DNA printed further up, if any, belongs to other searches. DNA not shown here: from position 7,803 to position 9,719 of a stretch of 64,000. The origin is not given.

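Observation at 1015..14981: Arn/Gtr-like lipid-carrier aminosugar modification cluster with three GT-C membrane transferases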

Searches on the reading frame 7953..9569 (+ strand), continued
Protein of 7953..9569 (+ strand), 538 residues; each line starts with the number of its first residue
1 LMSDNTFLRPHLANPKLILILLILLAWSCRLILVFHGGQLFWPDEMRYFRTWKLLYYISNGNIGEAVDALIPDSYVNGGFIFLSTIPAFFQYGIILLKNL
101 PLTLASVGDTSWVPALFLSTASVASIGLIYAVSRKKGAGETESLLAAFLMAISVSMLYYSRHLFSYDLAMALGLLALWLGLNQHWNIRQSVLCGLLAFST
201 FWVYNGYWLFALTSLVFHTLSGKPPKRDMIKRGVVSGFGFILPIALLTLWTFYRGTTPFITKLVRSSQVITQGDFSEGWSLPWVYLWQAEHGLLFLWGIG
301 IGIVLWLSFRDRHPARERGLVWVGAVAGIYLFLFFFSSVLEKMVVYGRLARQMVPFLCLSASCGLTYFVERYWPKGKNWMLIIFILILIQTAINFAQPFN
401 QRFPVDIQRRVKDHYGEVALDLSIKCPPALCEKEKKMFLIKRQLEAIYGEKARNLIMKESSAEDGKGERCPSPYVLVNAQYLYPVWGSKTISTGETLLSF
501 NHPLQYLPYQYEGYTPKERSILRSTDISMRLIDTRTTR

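Call 59: search_protein_families(library=pfam, proteins=[P0114, P0126, P0212, P0152, P0157, P0174, P0143, P0199, P0197, P0210], max_evalue=0.0001)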
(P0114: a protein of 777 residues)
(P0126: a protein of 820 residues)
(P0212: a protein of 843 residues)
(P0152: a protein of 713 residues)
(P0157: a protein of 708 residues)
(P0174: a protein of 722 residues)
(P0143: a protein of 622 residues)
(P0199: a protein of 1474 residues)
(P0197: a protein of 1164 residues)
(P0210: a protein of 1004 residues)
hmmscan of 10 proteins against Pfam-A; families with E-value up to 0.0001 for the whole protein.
P0114 (777 aa): 0 families

P0126 (820 aa): 1 family
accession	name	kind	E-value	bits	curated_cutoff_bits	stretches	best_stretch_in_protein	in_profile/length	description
PF07691.17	PA14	-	6.1e-11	42.8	24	1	50-161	22-144/147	PA14 domain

P0212 (843 aa): 1 family
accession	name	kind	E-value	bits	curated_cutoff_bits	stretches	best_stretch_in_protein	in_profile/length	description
PF01757.29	Acyl_transf_3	-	2.8e-22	79.7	31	1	9-312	2-320/326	Acyltransferase domain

P0152 (713 aa): 0 families

P0157 (708 aa): 0 families

P0174 (722 aa): 0 families

P0143 (622 aa): 0 families

P0199 (1474 aa): 0 families

P0197 (1164 aa): 0 families

P0210 (1004 aa): 0 families

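Call 69: search_protein_families(library=ncbifam, proteins=[L004:13383-14396:+, L004:12656-13354:+, L004:11543-12649:+, L032:7713-8666:+, L019:15655-16617:+, L019:19947-21365:+, L067:12540-14720:+, L004:2431-4515:+], max_evalue=0.00001)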
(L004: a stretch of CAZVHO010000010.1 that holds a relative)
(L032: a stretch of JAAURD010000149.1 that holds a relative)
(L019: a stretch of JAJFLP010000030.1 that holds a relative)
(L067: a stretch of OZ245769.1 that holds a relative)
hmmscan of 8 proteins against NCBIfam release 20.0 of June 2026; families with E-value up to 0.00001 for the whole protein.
L004:13383-14396:+ (337 aa): 29 families (the best 25 are shown)
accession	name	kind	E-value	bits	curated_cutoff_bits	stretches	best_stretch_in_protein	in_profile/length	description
TIGR04180.1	EDH_00030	hypoth_equivalog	3e-69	233.4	475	1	4-295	1-296/297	NAD-dependent 4,6-dehydratase LegB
TIGR01181.1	dTDP_gluc_dehyt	equivalog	3.2e-54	184.2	365.1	1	4-309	2-312/321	dTDP-glucose 4,6-dehydratase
TIGR01179.1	galE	equivalog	1.1e-50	172.4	262.3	1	4-307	2-324/332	UDP-glucose 4-epimerase GalE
NF011728.1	PRK15181.1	equivalog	2.7e-41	141.7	760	1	4-308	18-337/348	Vi polysaccharide biosynthesis UDP-N-acetylglucosaminuronic acid C-4 epimerase TviC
TIGR02197.1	heptose_epim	equivalog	8.5e-34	117.1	274.6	1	4-286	1-286/316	ADP-glyceromanno-heptose 6-epimerase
NF007582.0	PRK10217.1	equivalog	1.2e-33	116.8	698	1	1-309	1-332/355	dTDP-glucose 4,6-dehydratase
NF007956.0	PRK10675.1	subfamily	2.4e-33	115.7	394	1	4-292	3-313/338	UDP-glucose 4-epimerase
NF007490.0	PRK10084.1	subfamily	3.7e-32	111.7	649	1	4-309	3-335/361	dTDP-glucose 4,6-dehydratase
TIGR03466.1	HpnA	hypoth_equivalog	1.3e-26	93.3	367.65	1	4-298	3-283/327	hopanoid-associated sugar epimerase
NF047922.1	GDPFucSynFcl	equivalog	3.8e-25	89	500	1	4-308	5-301/308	GDP-L-fucose synthase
NF008360.0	PRK11150.1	equivalog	2.3e-20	73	452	1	4-275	2-268/310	ADP-glyceromanno-heptose 6-epimerase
NF043036.1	ErythonDh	equivalog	1.4e-19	70.5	325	1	4-170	3-183/321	D-erythronate dehydrogenase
TIGR02622.1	CDP_4_6_dhtase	equivalog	3.9e-19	69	278.45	1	3-311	6-333/352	CDP-glucose 4,6-dehydratase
NF042422.1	oxyalk_red_OleD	equivalog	1.4e-18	67.3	580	1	4-226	3-214/329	2-alkyl-3-oxoalkanoate reductase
NF042423.1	oxyalk_red_Shew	equivalog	2.8e-17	62.8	580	1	2-228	9-222/331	2-alkyl-3-oxoalkanoate reductase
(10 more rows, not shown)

L004:12656-13354:+ (232 aa): 28 families (the best 25 are shown)
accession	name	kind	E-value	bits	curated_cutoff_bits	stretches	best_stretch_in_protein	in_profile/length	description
TIGR03570.1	NeuD_NnaD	subfamily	1.3e-15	57.5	160.8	1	171-219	154-202/202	NeuD/PglB/VioB family sugar acetyltransferase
NF007797.0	PRK10502.1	subfamily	5.7e-14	52.2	192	1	114-223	73-178/183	WcaF family extracellular polysaccharide biosynthesis acetyltransferase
NF007240.0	PRK09677.1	equivalog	8.1e-14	51.5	243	1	158-222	118-182/192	putative lipopolysaccharide biosynthesis O-acetyl transferase WbbJ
TIGR03308.1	phn_thr-fam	hypoth_equivalog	8.8e-14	51.8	201.65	1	169-224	107-162/204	phosphonate metabolim protein, transferase hexapeptide repeat family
TIGR03532.1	DapD_Ac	equivalog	1.9e-13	50.6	231.75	1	168-221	158-211/231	2,3,4,5-tetrahydropyridine-2,6-dicarboxylate N-acetyltransferase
NF041874.1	EPS_EpsC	equivalog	3.9e-13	49.5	150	1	173-221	116-164/168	serine O-acetyltransferase EpsC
NF000311.1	Vat_ABCDEFH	equivalog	4.1e-12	46.1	300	1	178-224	118-164/201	Vat family streptogramin A O-acetyltransferase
NF007076.0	PRK09527.1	equivalog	6.3e-12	45.3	347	1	169-221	130-182/203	galactoside O-acetyltransferase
NF000490.1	chloram_CatB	equivalog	5.2e-11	42.3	350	1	179-224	119-164/210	type B chloramphenicol O-acetyltransferase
NF033468.1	stregram_VatI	exception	6.6e-11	42.4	415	1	177-222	119-164/208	streptogramin A O-acetyltransferase Vat(I)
NF058585.1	HptprglPActTf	PfamEq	1e-10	41.5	300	1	170-225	106-161/172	heptaprenylglyceryl phosphate O-acetyltransferase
NF007499.0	PRK10092.1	equivalog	1.9e-10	40.8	314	1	128-221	89-180/183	maltose O-acetyltransferase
NF000147.1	stregram_VatF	exception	2e-09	37.2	400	1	178-222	128-172/221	streptogramin A O-acetyltransferase Vat(F)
NF000111.1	stregram_VatD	exception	7.5e-09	35.7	400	1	176-223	119-166/209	streptogramin A O-acetyltransferase Vat(D)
NF050158.1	CarbAnhydGPos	equivalog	8.2e-09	35.4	250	1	171-221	88-140/172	gamma carbonic anhydrase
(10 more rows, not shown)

L004:11543-12649:+ (368 aa): 14 families
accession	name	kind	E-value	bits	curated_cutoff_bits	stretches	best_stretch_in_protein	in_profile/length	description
TIGR03588.1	PseC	equivalog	2.3e-83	280.2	423.5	1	16-361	9-375/380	UDP-4-amino-4,6-dideoxy-N-acetyl-beta-L-altrosamine transaminase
NF008658.2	PRK11658.1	equivalog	1.5e-69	234.5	631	1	17-356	13-367/379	UDP-4-amino-4-deoxy-L-arabinose aminotransferase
NF008687.0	PRK11706.1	equivalog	1.9e-66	224.3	375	1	24-360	17-368/375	dTDP-4-amino-4,6-dideoxygalactose transaminase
TIGR04181.1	NHT_00031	hypoth_equivalog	1.4e-65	221.5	420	1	24-345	16-357/359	LegC family aminotransferase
TIGR02379.1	ECA_wecE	subfamily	6.1e-52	176.6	434.85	1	46-362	40-371/376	dTDP-4-amino-4,6-dideoxy-D-glucose transaminase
NF011936.0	PRK15407.1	equivalog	2e-48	165.2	423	1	18-218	47-253/440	lipopolysaccharide biosynthesis protein RfbH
TIGR04427.1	PLP_DesI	equivalog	1.2e-45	156.3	650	1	37-351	52-368/390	dTDP-4-dehydro-6-deoxyglucose aminotransferase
NF005816.0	PRK07682.1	equivalog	5.7e-09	35.1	620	1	58-162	95-206/390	aminotransferase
NF004770.0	PRK06108.1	subfamily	1.4e-08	34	422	1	51-155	95-206/396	pyridoxal phosphate-dependent aminotransferase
NF006488.0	PRK08912.1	equivalog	3.6e-08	32.7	498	1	55-130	89-164/387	aminotransferase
NF006569.0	PRK09082.1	subfamily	1.8e-07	30.6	420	1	45-130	83-168/386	methionine aminotransferase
NF041364.1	GntC_guanitoxin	equivalog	2.2e-07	30.1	415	1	56-159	63-174/356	guanitoxin biosynthesis PLP-dependent (S)-gamma-hydroxy-L-arginine cyclodehydratase GntC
NF004621.0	PRK05957.1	equivalog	3.1e-06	26.2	498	1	56-131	92-166/389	pyridoxal phosphate-dependent aminotransferase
NF041091.1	asp_aminotase_Arch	equivalog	7.6e-06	25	550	0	55-130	90-165/376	aspartate aminotransferase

L032:7713-8666:+ (317 aa): 33 families (the best 25 are shown)
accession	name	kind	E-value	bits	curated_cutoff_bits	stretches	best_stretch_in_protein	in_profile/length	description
TIGR01181.1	dTDP_gluc_dehyt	equivalog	3.6e-46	157.7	365.1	1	6-314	2-314/321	dTDP-glucose 4,6-dehydratase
TIGR04180.1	EDH_00030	hypoth_equivalog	2.3e-43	148.4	475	1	6-296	1-294/297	NAD-dependent 4,6-dehydratase LegB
NF008872.0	PRK11908.1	equivalog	7.7e-33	114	294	1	5-313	3-337/349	bifunctional UDP-4-keto-pentose/UDP-xylose synthase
NF011728.1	PRK15181.1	equivalog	1.6e-32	112.9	760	1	2-311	14-337/348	Vi polysaccharide biosynthesis UDP-N-acetylglucosaminuronic acid C-4 epimerase TviC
TIGR01179.1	galE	equivalog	1.1e-30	106.6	262.3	1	6-314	2-328/332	UDP-glucose 4-epimerase GalE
NF005998.1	PRK08125.1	equivalog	4.6e-27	94.7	777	1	5-259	317-581/649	bifunctional UDP-4-amino-4-deoxy-L-arabinose formyltransferase/UDP-glucuronic acid oxidase ArnA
TIGR02197.1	heptose_epim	equivalog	6.7e-25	87.9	274.6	1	6-247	1-245/316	ADP-glyceromanno-heptose 6-epimerase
NF007490.0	PRK10084.1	subfamily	4.1e-24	85.2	649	1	5-312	2-335/361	dTDP-glucose 4,6-dehydratase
NF007582.0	PRK10217.1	equivalog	1.2e-23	83.8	698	1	5-313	3-317/355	dTDP-glucose 4,6-dehydratase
TIGR02622.1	CDP_4_6_dhtase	equivalog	2.4e-22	79.6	278.45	1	5-313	6-332/352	CDP-glucose 4,6-dehydratase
TIGR03466.1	HpnA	hypoth_equivalog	3.3e-22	78.8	367.65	1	6-187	3-176/327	hopanoid-associated sugar epimerase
NF042423.1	oxyalk_red_Shew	equivalog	5.1e-21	75.1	580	1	5-186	10-179/331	2-alkyl-3-oxoalkanoate reductase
NF042422.1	oxyalk_red_OleD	equivalog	8.3e-21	74.7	580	1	5-246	2-234/329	2-alkyl-3-oxoalkanoate reductase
TIGR03589.1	PseB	equivalog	6e-18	64.9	407.75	1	5-123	6-126/324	UDP-N-acetylglucosamine 4,6-dehydratase (inverting)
NF041293.1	G6PDh_Azf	equivalog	3e-17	62.9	400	1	5-178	4-179/252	NAD-dependent glucose-6-phosphate dehydrogenase Azf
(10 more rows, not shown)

L019:15655-16617:+ (320 aa): 25 families
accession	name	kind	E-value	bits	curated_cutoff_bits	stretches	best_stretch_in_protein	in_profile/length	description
TIGR04180.1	EDH_00030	hypoth_equivalog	4.3e-43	147.5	475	1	4-300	1-294/297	NAD-dependent 4,6-dehydratase LegB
TIGR01179.1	galE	equivalog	1.1e-40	139.4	262.3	1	3-315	1-325/332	UDP-glucose 4-epimerase GalE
TIGR01181.1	dTDP_gluc_dehyt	equivalog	3.4e-38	131.5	365.1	1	3-316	1-312/321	dTDP-glucose 4,6-dehydratase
TIGR02197.1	heptose_epim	equivalog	5.9e-38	130.8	274.6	1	4-315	1-313/316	ADP-glyceromanno-heptose 6-epimerase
NF011728.1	PRK15181.1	equivalog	9.6e-37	126.8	760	1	3-315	17-337/348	Vi polysaccharide biosynthesis UDP-N-acetylglucosaminuronic acid C-4 epimerase TviC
NF007956.0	PRK10675.1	subfamily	1.1e-24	87.2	394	1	3-314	2-328/338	UDP-glucose 4-epimerase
NF047922.1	GDPFucSynFcl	equivalog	3.4e-22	79.3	500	1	93-315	69-301/308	GDP-L-fucose synthase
NF008360.0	PRK11150.1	equivalog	4e-22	78.8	452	1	4-265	2-254/310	ADP-glyceromanno-heptose 6-epimerase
NF042423.1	oxyalk_red_Shew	equivalog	4.8e-20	71.9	580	1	2-241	9-227/331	2-alkyl-3-oxoalkanoate reductase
NF042422.1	oxyalk_red_OleD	equivalog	5.5e-19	68.7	580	1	3-234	2-214/329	2-alkyl-3-oxoalkanoate reductase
NF043036.1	ErythonDh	equivalog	5.3e-18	65.3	325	1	3-177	2-175/321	D-erythronate dehydrogenase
NF007582.0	PRK10217.1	equivalog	3.1e-14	52.9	698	1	1-257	1-262/355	dTDP-glucose 4,6-dehydratase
TIGR03466.1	HpnA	hypoth_equivalog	3.3e-14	52.5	367.65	1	3-236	2-218/327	hopanoid-associated sugar epimerase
NF007490.0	PRK10084.1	subfamily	9.1e-14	51.2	649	1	3-316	2-335/361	dTDP-glucose 4,6-dehydratase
TIGR03589.1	PseB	equivalog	9.1e-14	51.1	407.75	1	3-194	6-181/324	UDP-N-acetylglucosamine 4,6-dehydratase (inverting)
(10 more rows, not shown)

L019:19947-21365:+ (473 aa): 0 families

L067:12540-14720:+ (726 aa): 0 families

L004:2431-4515:+ (694 aa): 0 families

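Call 88: search_protein_families(library=pfam, proteins=[L038:13278-14552:+, L018:8524-9903:+, L038:8443-9819:+, L018:6788-8485:+, L067:12540-14720:+, L067:15546-17591:+, L067:5892-7883:+, L019:12488-13522:+, L063:17705-19651:+, L063:2577-4505:+], max_evalue=0.01)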
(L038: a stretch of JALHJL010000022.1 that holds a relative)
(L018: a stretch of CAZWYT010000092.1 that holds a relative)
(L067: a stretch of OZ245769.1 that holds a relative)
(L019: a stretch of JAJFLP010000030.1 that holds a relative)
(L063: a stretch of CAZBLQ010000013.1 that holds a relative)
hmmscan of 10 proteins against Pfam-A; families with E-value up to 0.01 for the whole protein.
L038:13278-14552:+ (424 aa): 2 families
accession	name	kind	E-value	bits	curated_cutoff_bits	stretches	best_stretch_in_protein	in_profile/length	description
PF00551.24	Formyl_trans_N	-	1.2e-22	81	26.1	1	75-185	61-170/181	Formyl transferase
PF02911.23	Formyl_trans_C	-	2.9e-21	76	21.1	1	222-321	4-98/100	Formyl transferase, C-terminal domain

L018:8524-9903:+ (459 aa): 1 family
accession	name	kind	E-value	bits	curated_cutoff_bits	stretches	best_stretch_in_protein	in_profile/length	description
PF04932.20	Wzy_C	-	9.9e-20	71.3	31.7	1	213-347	5-149/149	O-Antigen ligase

L038:8443-9819:+ (458 aa): 1 family
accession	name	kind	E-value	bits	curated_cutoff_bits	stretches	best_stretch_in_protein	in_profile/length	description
PF04932.20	Wzy_C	-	3.5e-18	66.3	31.7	1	212-347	4-149/149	O-Antigen ligase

L018:6788-8485:+ (565 aa): 1 family
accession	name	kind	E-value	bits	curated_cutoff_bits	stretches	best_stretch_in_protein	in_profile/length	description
PF13231.12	PMT_2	-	6.6e-06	26.9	26.1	1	199-367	3-157/160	Dolichyl-phosphate-mannose-protein mannosyltransferase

L067:12540-14720:+ (726 aa): 0 families

L067:15546-17591:+ (681 aa): 3 families
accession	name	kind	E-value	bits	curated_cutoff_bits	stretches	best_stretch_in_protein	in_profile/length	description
PF13231.12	PMT_2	-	5.9e-11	43.3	26.1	1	150-263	23-137/160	Dolichyl-phosphate-mannose-protein mannosyltransferase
PF02366.24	PMT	-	1.9e-09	37.9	22.7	1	151-264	85-204/245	Dolichyl-phosphate-mannose-protein mannosyltransferase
PF02516.20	STT3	-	0.0034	17.4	24.5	1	154-258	101-208/405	Oligosaccharyl transferase STT3, N-terminal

L067:5892-7883:+ (663 aa): 2 families
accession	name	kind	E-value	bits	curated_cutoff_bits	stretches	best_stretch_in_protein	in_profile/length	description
PF00535.33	Glycos_transf_2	-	6e-37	127.6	23.3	1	438-602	1-167/168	Glycosyl transferase family 2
PF13641.12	Glyco_tranf_2_3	-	6.1e-07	30.1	27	1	437-553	3-125/230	Glycosyltransferase like family 2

L019:12488-13522:+ (344 aa): 0 families

L063:17705-19651:+ (648 aa): 2 families
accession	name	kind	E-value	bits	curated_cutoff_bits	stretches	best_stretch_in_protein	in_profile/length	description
PF13231.12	PMT_2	-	3.1e-11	44.2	26.1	1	144-256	23-134/160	Dolichyl-phosphate-mannose-protein mannosyltransferase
PF02366.24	PMT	-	1.2e-07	32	22.7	1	143-250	83-197/245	Dolichyl-phosphate-mannose-protein mannosyltransferase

L063:2577-4505:+ (642 aa): 0 families
